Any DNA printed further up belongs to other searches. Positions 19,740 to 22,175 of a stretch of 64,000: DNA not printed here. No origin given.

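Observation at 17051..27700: Seven-gene operon combining Ssp-like and Dnd-like phosphorothioation components with a PLD-helicase: candidate undescribed modification-restriction system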

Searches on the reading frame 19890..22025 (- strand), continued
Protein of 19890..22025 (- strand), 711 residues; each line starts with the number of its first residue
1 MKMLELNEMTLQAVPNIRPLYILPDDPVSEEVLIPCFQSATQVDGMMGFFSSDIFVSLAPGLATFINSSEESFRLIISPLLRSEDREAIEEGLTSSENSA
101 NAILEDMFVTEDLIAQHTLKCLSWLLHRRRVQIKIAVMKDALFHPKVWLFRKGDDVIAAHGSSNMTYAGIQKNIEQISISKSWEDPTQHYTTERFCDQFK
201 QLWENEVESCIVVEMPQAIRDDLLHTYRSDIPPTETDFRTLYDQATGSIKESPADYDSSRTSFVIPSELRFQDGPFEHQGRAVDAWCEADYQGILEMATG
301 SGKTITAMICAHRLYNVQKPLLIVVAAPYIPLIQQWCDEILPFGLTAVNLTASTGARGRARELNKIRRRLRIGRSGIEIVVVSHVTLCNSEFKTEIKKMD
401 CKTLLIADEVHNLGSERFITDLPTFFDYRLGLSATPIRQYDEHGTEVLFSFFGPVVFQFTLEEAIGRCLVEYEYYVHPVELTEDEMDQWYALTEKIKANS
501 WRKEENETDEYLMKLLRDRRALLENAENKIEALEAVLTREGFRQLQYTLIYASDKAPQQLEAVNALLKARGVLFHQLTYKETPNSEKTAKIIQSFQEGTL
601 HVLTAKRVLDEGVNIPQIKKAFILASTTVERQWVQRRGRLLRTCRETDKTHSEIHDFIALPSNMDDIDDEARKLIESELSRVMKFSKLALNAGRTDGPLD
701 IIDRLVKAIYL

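Call 57: list_cluster_members(proteins=[P0001, P0121])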
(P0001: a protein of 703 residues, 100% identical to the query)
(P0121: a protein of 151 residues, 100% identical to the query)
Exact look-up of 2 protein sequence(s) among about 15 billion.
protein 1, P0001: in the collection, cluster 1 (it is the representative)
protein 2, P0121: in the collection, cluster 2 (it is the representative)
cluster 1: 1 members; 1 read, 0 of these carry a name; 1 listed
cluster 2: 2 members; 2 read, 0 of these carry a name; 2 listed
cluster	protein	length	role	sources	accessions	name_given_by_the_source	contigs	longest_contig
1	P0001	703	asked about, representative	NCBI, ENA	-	-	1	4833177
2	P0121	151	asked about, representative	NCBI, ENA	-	-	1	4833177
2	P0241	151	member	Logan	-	-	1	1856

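Call 58: search_dna_similar(query=window:19890-22025:-, collection=plasmids, mode=protein, max_evalue=1e-30, max_rows=25)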
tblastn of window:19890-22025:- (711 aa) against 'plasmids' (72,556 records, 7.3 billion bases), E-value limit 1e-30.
Records with a match: 24; places in all: 26; records where one place covers at least 80% of the query: 16.
Best place of each record, by identity: <60% 24.
By first word of the organism name: Lactiplantibacillus 9; Sphingomonadaceae 1; Pseudanabaena 1; Rhizobium 1; Halobaculum 1; Halococcus 1; Aurantiacibacter 1; Natribaculum 1; Leuconostoc 1; Pontibrevibacter 1; and 6 more.
By predicted mobility (MOB-suite, as given by PLSDB): non-mobilizable 10; mobilizable 8; conjugative 6.
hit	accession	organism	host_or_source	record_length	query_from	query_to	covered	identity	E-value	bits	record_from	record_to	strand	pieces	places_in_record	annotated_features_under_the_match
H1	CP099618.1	Sphingomonadaceae bacterium OTU29MARTA1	Arabidopsis thaliana,pure culture,leaf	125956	19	705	97%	49.2%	0e+0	661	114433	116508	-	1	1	DEAD/DEAH box helicase family protein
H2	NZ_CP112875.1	Pseudanabaena galeata CCNP1313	-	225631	16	693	95%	33.3%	9e-95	329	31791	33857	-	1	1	DNA phosphorothioation system restriction enzyme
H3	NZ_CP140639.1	Rhizobium indigoferae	Indigofera amblyantha,Pure culture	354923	17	691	95%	31.1%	2e-80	287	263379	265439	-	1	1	DEAD/DEAH box helicase family protein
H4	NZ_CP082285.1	Halobaculum rubrum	sediment sample,sediment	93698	31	691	93%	31.7%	1e-79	285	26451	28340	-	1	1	DEAD/DEAH box helicase family protein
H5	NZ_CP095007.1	Halococcus dombrowskii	Direct from delivered sample,Rock salt ...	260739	31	691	93%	31.5%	3e-82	293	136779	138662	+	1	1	DEAD/DEAH box helicase family protein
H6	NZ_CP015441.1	Aurantiacibacter atlanticus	sediment,deep sea sediment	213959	23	691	94%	31.0%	1e-63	238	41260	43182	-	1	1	DEAD/DEAH box helicase family protein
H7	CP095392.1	Natribaculum breve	cell culture,saline soil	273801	11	691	96%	30.4%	4e-62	233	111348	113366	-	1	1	record has no annotation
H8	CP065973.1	Leuconostoc pseudomesenteroides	-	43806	16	691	95%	30.0%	6e-72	262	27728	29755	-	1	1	DEAD/DEAH box helicase family protein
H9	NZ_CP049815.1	Pontibrevibacter nitratireducens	-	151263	19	693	95%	29.5%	8e-72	262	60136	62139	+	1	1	DNA phosphorothioation system restriction enzyme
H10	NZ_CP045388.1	Ruegeria sp. THAF33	pure culture,Surface of a polyethylene ...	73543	19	711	97%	28.7%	4e-70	257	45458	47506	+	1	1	DNA phosphorothioation system restriction enzyme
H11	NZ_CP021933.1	Lactiplantibacillus plantarum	cell culture,honey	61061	16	696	96%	28.7%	4e-71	260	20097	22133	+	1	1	DEAD/DEAH box helicase family protein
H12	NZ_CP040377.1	Lactiplantibacillus plantarum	cell culture,Angelica gigas Nakai root ...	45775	16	696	96%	28.7%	4e-71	260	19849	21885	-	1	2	DEAD/DEAH box helicase family protein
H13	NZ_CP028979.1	Lactiplantibacillus plantarum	liquid feed,pig feed from feed plant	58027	16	696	96%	28.7%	5e-71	259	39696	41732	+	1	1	DEAD/DEAH box helicase family protein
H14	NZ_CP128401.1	Candidatus Chlorohelix allophototropha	Single colony of Candidatus Chlorohelix ...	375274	78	691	86%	31.0%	4e-78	281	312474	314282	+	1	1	DEAD/DEAH box helicase family protein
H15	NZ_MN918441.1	Haloprofundus sp. MHR1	-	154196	26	691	94%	28.0%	6e-73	265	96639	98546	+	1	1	DEAD/DEAH box helicase family protein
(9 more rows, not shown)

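Call 59: get_annotated_region(hit=H1, flank=9000)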
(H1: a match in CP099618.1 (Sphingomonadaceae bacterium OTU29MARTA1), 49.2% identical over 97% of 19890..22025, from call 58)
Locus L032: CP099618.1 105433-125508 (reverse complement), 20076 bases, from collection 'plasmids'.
description: Sphingomonadaceae bacterium OTU29MARTA1 plasmid unnamed1, complete sequence
organism: Sphingomonadaceae bacterium OTU29MARTA1 (NCBI taxid 2952888)
taxonomy: Bacteria; Pseudomonadota; Alphaproteobacteria; Sphingomonadales; Sphingomonadaceae; ; Sphingomonadaceae bacterium OTU29MARTA1
host: -; source: Arabidopsis thaliana,pure culture,leaf; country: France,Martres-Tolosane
typing (MOB-suite, as given by PLSDB): non-mobilizable; mating-pair formation MPF_T
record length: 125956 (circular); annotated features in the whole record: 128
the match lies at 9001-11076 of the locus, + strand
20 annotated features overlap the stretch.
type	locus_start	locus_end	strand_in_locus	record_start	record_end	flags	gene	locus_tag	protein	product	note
CDS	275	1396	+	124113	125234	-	-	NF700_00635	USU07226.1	site-specific integrase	-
CDS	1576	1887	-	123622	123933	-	-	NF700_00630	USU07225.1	GIY-YIG nuclease family protein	-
CDS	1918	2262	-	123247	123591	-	-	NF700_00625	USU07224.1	helix-turn-helix domain-containing protein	-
CDS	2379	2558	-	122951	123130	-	-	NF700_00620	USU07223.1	toprim domain-containing protein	-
CDS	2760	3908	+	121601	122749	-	-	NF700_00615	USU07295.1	cysteine desulfurase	-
CDS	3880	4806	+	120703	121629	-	-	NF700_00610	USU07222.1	DUF4007 family protein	-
CDS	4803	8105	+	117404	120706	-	-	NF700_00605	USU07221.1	hypothetical protein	-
CDS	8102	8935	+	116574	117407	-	-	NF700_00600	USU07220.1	phosphoadenosine phosphosulfate reductase family protein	-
CDS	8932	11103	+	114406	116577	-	-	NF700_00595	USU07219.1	DEAD/DEAH box helicase family protein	-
CDS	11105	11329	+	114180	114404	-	-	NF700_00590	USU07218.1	hypothetical protein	-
CDS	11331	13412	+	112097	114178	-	-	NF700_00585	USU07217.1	AAA family ATPase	-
CDS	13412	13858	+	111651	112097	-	-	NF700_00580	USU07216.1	hypothetical protein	-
CDS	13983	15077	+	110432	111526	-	-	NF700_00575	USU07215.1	ATP-binding protein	-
CDS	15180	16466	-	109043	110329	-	-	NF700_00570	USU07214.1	type II toxin-antitoxin system HipA family toxin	-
CDS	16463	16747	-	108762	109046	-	-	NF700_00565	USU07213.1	helix-turn-helix domain-containing protein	-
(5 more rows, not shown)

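Call 63: search_protein_families(library=padloc, proteins=[L001:5071-6777:+, L001:7975-9879:+, L001:4228-4689:+, L012:2961-3449:+, L031:15249-17243:-, L018:15067-17469:+, L018:17466-19367:+, L018:19364-20851:+, L014:7588-9912:+, L029:8690-9943:+], max_evalue=0.001)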
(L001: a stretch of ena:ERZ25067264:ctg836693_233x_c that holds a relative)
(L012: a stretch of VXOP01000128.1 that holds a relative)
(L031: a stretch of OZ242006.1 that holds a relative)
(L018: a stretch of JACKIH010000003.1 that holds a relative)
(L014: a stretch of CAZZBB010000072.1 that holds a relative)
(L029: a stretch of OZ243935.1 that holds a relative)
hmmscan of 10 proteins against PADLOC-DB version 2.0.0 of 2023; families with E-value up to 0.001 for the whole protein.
L001:5071-6777:+ (568 aa): 1 family
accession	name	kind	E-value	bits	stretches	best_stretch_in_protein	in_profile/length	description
PDLC02204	MzaB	-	5.8e-20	69.2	1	9-361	10-333/500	-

L001:7975-9879:+ (634 aa): 0 families

L001:4228-4689:+ (153 aa): 0 families

L012:2961-3449:+ (162 aa): 0 families

L031:15249-17243:- (664 aa): 0 families

L018:15067-17469:+ (800 aa): 1 family
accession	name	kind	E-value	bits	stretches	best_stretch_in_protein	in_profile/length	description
PDLC03419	REase_II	-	1.4e-05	21.6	1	125-201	55-126/695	Type II restriction enzyme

L018:17466-19367:+ (633 aa): 0 families

L018:19364-20851:+ (495 aa): 0 families

L014:7588-9912:+ (774 aa): 31 families (the best 25 are shown)
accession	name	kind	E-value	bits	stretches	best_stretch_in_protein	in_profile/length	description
PDLC02792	SspE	-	7.7e-284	941.8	1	4-772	1-771/771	SspE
PDLC02783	SspE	-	1.1e-179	597.4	2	132-771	158-792/793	SspE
PDLC02786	SspE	-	1.8e-173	576.8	1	4-772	1-765/766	SspE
PDLC02789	SspE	-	1.8e-146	487.7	1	8-772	1-749/749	SspE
PDLC02791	SspE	-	9.5e-100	332.9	1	7-772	1-774/775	SspE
PDLC02790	SspE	-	4.3e-77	257.8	1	13-772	2-776/776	SspE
PDLC02784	SspE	-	1.1e-72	243.7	1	49-772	4-713/714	SspE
PDLC02787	SspE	-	6.8e-58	194.5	1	4-760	1-715/727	SspE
PDLC02785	SspE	-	1e-48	164.2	1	8-699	2-706/785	SspE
PDLC02788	SspE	-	2e-27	93.8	2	22-372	16-376/797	SspE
PDLC02695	Orf5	-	2.2e-26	90.4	2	20-133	13-118/601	Orf5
PDLC04155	HEC-06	-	4.8e-25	86.1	3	26-120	20-97/562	-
PDLC04154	HEC-06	-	8.5e-24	82.1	3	14-120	11-99/569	-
PDLC04157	HEC-06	-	8.6e-23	78.7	3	27-126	23-101/558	-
PDLC02701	Orf5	-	8.3e-22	75.4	3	28-117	21-103/596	Orf5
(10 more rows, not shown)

L029:8690-9943:+ (417 aa): 5 families
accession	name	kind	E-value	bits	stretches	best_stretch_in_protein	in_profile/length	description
PDLC03877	NsnA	-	2.2e-28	97.6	1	4-170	47-214/385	-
PDLC03418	REase_II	-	8e-20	69.3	2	19-141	31-141/372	Type II restriction enzyme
PDLC04027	PD-T4-2_A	-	4.1e-11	40.5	1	18-113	50-142/363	-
PDLC03478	REase_II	-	1.6e-06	26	1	346-412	87-158/219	Type II restriction enzyme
PDLC04154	HEC-06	-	0.0007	16.4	0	24-76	27-84/569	-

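Call 68: search_protein_families(library=pfam, proteins=[L007:6121-8148:-, L007:5229-6119:-, L007:3974-5059:-, L020:15283-17217:-, L020:17141-18781:-, L020:19601-21682:-, L020:4578-7118:-, L020:7164-8639:-, L020:8252-9658:-, L007:2703-3818:+], max_evalue=0.0001)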
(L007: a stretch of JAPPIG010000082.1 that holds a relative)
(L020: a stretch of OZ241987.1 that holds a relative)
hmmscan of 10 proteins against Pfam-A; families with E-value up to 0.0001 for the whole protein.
L007:6121-8148:- (675 aa): 2 families
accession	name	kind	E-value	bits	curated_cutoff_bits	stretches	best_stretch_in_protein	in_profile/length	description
PF03781.23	FGE-sulfatase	-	3.6e-46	158.3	23.3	1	18-262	4-254/255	Sulfatase-modifying factor enzyme 1-like domain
PF13088.12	BNR_2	-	3.2e-16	60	31.4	1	333-650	1-276/277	BNR repeat-like domain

L007:5229-6119:- (296 aa): 1 family
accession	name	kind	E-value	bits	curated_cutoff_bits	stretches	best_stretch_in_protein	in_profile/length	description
PF05721.19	PhyH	-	4.6e-11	43.8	22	1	35-249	3-212/213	Phytanoyl-CoA dioxygenase (PhyH)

L007:3974-5059:- (361 aa): 3 families
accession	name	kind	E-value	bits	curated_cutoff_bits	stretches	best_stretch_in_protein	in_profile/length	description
PF13091.12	PLDc_2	-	1.1e-52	177.8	27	2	237-359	1-131/132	PLD-like domain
PF07894.18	SACK1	-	2.1e-13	50.9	21.4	1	143-199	216-271/274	Scaffolding anchor of CK1 domain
PF00614.28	PLDc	-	1.4e-08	34.8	21.9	0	306-330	3-27/28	Phospholipase D Active site motif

L020:15283-17217:- (644 aa): 2 families
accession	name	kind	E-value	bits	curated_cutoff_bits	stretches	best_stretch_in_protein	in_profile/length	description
PF03235.19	GmrSD_N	-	1.9e-33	116.7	33.2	1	52-284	2-198/199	GmrSD restriction endonuclease, N-terminal domain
PF07510.16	GmrSD_C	-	6.2e-25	88.1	23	1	480-623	1-137/138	GmrSD restriction endonucleases, C-terminal domain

L020:17141-18781:- (546 aa): 1 family
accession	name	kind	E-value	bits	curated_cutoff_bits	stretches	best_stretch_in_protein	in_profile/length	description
PF19866.4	DUF6339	-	3.5e-15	56.6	23.2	1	85-251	6-173/175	Family of unknown function (DUF6339)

L020:19601-21682:- (693 aa): 0 families

L020:4578-7118:- (846 aa): 6 families
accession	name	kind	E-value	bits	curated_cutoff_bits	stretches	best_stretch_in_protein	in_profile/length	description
PF00891.24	Methyltransf_2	-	9.4e-31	107.2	22.3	1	678-827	56-210/210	O-methyltransferase domain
PF05721.19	PhyH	-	7.2e-17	62.8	22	1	11-197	2-212/213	Phytanoyl-CoA dioxygenase (PhyH)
PF08100.18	Dimerisation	-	8.4e-08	32.4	25.6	1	534-598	13-85/93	O-methyltransferase dimerisation domain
PF08242.18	Methyltransf_12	-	4.9e-07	30.8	30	1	689-782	1-98/98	Methyltransferase domain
PF13649.12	Methyltransf_25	-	4.4e-06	27.7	27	1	688-780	1-97/97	Methyltransferase domain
PF14903.11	WG_beta_rep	-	1.8e-05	25.1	25.6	0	337-365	5-33/35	WG containing repeat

L020:7164-8639:- (491 aa): 2 families
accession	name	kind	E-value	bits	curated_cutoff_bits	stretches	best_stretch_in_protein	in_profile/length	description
PF04055.27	Radical_SAM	-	4.1e-12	47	29.5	1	162-302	6-139/166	Radical SAM superfamily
PF13186.11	SPASM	-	3.8e-10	40.3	21.5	1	416-481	1-67/67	Iron-sulfur cluster-binding domain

L020:8252-9658:- (468 aa): 5 families
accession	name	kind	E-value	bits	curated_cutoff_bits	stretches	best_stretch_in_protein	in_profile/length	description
PF00534.26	Glycos_transf_1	-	5.5e-27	94.8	26.4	1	275-436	11-170/172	Glycosyl transferases group 1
PF13692.12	Glyco_trans_1_4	-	3.5e-24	86.1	27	1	281-423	3-141/142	Glycosyl transferases group 1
PF13439.12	Glyco_transf_4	-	1.5e-15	58.1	28.5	1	49-257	3-159/170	Glycosyltransferase Family 4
PF20706.3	GT4-conflict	-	5.5e-13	49.1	26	1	220-431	135-351/385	Family 4 Glycosyltransferase in conflict systems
PF13579.12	Glyco_trans_4_4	-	8.8e-13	49.3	29.7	1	49-258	2-153/158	Glycosyl transferase 4-like domain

L007:2703-3818:+ (371 aa): 4 families
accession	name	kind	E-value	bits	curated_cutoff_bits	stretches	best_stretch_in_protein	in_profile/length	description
PF13365.12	Trypsin_2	-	5.1e-20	73.1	27.6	1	106-236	2-144/144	Trypsin-like peptidase domain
PF13180.12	PDZ_2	-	6.7e-14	52.4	27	1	290-368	2-80/80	PDZ domain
PF17820.7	PDZ_6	-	4.6e-08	33.1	27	1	303-357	1-54/54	PDZ domain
PF00595.29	PDZ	-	6.4e-08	33.3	23.2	1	284-350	6-75/81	PDZ domain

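Call 78: get_annotated_region(hit=H2, flank=8000)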
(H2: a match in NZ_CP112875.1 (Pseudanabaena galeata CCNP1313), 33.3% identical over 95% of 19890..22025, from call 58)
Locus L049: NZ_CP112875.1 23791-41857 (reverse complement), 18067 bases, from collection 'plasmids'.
description: Pseudanabaena galeata CCNP1313 plasmid pPg_01, complete sequence
organism: Pseudanabaena galeata CCNP1313 (NCBI taxid 2602720)
taxonomy: Bacteria; Cyanobacteriota; Cyanophyceae; Pseudanabaenales; Pseudanabaenaceae; Pseudanabaena; Pseudanabaena galeata; Pseudanabaena galeata CCNP1313
host: -; source: -; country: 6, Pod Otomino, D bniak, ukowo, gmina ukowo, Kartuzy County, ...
typing (MOB-suite, as given by PLSDB): non-mobilizable
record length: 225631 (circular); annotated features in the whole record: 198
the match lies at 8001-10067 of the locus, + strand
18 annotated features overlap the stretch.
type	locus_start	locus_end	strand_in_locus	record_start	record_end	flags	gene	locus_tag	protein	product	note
CDS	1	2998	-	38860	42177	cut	cas10d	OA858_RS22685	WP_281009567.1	type I-D CRISPR-associated protein Cas10d/Csc3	-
CDS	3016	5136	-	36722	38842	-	cas3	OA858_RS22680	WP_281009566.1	type I-D CRISPR-associated helicase Cas3'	GO:0043571 - maintenance of CRISPR repeat elements [Evidence IEA]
CDS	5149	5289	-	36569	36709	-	-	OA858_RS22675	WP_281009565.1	hypothetical protein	-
CDS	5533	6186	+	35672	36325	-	-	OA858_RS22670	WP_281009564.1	Uma2 family endonuclease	-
CDS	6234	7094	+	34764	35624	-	-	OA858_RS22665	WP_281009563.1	WYL domain-containing protein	-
CDS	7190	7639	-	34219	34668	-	-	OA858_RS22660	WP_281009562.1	VOC family protein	-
CDS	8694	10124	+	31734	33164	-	-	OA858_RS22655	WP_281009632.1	DNA phosphorothioation system restriction enzyme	-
CDS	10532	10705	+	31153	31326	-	-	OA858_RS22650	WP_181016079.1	hypothetical protein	-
CDS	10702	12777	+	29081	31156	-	-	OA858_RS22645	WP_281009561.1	AAA family ATPase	GO:0006302 - double-strand break repair [Evidence IEA]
CDS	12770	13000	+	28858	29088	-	-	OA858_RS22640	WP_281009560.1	Uma2 family endonuclease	-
CDS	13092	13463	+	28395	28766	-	-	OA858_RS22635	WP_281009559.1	nucleotidyltransferase domain-containing protein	-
CDS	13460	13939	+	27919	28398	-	-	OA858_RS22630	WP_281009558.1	hypothetical protein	-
CDS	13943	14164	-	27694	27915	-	-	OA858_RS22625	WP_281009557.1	hypothetical protein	-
CDS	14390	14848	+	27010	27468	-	-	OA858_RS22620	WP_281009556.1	DNA phosphorothioation-associated protein 4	-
CDS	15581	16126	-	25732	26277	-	-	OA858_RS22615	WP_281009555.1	hypothetical protein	-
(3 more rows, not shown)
